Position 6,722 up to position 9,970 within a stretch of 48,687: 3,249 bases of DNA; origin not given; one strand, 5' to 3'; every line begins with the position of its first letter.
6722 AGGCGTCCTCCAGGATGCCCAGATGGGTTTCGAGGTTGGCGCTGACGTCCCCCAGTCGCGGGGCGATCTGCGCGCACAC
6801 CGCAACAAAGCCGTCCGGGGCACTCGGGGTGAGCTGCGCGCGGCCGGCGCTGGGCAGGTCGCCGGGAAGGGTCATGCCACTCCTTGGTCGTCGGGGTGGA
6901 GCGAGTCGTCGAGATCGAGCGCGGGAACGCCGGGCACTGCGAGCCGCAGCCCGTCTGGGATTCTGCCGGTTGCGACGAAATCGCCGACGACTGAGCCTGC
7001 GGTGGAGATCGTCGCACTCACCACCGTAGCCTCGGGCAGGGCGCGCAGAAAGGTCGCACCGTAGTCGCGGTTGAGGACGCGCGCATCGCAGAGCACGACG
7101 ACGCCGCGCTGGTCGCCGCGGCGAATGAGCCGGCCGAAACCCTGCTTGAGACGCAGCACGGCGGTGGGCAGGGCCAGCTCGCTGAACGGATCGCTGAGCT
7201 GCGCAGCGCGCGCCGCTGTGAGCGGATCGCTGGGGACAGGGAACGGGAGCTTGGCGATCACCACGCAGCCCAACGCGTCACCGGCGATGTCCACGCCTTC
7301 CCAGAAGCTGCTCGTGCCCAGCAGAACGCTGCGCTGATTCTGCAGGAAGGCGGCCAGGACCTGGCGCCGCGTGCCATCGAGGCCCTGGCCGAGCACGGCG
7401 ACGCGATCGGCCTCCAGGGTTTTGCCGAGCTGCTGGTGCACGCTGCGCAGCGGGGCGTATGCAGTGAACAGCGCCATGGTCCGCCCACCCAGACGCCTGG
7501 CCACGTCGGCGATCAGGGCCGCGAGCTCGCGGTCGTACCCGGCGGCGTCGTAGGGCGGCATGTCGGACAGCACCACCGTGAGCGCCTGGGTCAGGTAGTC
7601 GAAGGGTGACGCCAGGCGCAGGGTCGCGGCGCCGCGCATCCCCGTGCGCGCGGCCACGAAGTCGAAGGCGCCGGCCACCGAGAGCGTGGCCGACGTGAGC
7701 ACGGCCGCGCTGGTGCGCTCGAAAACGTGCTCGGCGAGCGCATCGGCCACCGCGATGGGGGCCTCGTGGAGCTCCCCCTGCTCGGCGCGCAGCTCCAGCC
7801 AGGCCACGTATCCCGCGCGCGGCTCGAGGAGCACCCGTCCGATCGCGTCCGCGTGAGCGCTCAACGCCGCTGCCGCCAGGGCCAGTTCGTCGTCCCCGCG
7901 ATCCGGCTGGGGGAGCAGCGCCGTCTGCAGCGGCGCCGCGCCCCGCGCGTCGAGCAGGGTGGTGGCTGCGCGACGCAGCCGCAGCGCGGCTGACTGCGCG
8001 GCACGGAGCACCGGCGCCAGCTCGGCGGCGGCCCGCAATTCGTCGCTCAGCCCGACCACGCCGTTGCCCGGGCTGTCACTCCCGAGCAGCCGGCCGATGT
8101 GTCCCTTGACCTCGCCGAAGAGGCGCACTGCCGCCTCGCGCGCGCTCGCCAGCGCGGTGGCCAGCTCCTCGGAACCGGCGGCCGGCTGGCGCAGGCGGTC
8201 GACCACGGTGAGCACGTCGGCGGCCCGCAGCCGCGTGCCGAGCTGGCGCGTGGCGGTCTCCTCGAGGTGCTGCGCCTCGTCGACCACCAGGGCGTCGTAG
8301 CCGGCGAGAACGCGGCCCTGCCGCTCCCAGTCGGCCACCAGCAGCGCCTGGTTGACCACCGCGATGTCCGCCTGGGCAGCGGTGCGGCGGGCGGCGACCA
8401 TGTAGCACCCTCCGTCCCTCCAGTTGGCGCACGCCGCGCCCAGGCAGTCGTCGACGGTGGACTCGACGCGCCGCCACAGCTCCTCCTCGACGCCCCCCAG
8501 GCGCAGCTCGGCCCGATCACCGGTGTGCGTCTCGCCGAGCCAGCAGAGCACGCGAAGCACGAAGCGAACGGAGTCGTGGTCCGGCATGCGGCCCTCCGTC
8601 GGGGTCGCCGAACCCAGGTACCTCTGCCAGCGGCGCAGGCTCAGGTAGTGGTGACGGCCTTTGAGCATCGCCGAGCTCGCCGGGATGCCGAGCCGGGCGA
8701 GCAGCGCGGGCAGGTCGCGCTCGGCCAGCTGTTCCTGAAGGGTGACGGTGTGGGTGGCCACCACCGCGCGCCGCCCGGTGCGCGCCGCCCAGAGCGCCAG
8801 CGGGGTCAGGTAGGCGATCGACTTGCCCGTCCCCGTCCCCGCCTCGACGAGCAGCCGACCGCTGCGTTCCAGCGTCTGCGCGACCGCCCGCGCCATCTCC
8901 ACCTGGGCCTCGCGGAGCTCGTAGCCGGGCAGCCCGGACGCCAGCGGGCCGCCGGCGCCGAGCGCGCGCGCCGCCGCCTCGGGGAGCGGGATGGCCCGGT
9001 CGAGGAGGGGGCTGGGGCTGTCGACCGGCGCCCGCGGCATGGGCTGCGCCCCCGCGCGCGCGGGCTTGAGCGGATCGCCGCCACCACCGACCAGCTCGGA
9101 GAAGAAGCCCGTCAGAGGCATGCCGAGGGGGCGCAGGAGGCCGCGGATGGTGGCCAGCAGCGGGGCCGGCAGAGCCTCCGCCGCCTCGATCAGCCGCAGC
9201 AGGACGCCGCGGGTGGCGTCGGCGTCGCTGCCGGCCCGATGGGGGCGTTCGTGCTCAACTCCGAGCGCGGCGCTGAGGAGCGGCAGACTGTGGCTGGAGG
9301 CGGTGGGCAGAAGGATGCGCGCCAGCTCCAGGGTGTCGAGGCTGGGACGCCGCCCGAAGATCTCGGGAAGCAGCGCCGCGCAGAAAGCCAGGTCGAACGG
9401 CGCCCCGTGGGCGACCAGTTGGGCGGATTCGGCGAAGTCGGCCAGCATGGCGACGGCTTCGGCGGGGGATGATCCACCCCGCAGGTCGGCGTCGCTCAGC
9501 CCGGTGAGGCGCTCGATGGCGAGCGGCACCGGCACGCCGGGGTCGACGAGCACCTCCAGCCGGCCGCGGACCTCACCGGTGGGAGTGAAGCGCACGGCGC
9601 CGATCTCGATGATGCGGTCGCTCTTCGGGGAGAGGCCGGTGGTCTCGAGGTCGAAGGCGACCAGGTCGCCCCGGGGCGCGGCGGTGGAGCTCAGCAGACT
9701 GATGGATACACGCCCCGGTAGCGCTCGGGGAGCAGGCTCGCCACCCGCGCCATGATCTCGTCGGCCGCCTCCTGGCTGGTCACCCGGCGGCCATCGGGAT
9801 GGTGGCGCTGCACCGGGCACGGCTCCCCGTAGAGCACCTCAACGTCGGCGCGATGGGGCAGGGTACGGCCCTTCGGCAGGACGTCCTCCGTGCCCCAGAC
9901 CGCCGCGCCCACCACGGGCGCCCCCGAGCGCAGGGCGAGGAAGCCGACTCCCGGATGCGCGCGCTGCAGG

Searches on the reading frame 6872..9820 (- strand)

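Call 37: search_protein_families(library=pfam, proteins=[window:6872-9820:-], max_evalue=0.00001)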
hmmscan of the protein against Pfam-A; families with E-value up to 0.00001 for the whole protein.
window:6872-9820:- (982 aa): 3 families
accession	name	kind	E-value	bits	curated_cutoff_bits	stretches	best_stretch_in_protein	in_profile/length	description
PF13307.12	Helicase_C_2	-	1.2e-37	130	25.3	1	772-930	3-169/170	Helicase C-terminal domain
PF00929.31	RNase_T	-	8.9e-23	82.1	24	1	54-203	1-160/164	Exonuclease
PF00270.35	DEAD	-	1.6e-07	31.6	26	0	311-368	6-64/167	DEAD/DEAH box helicase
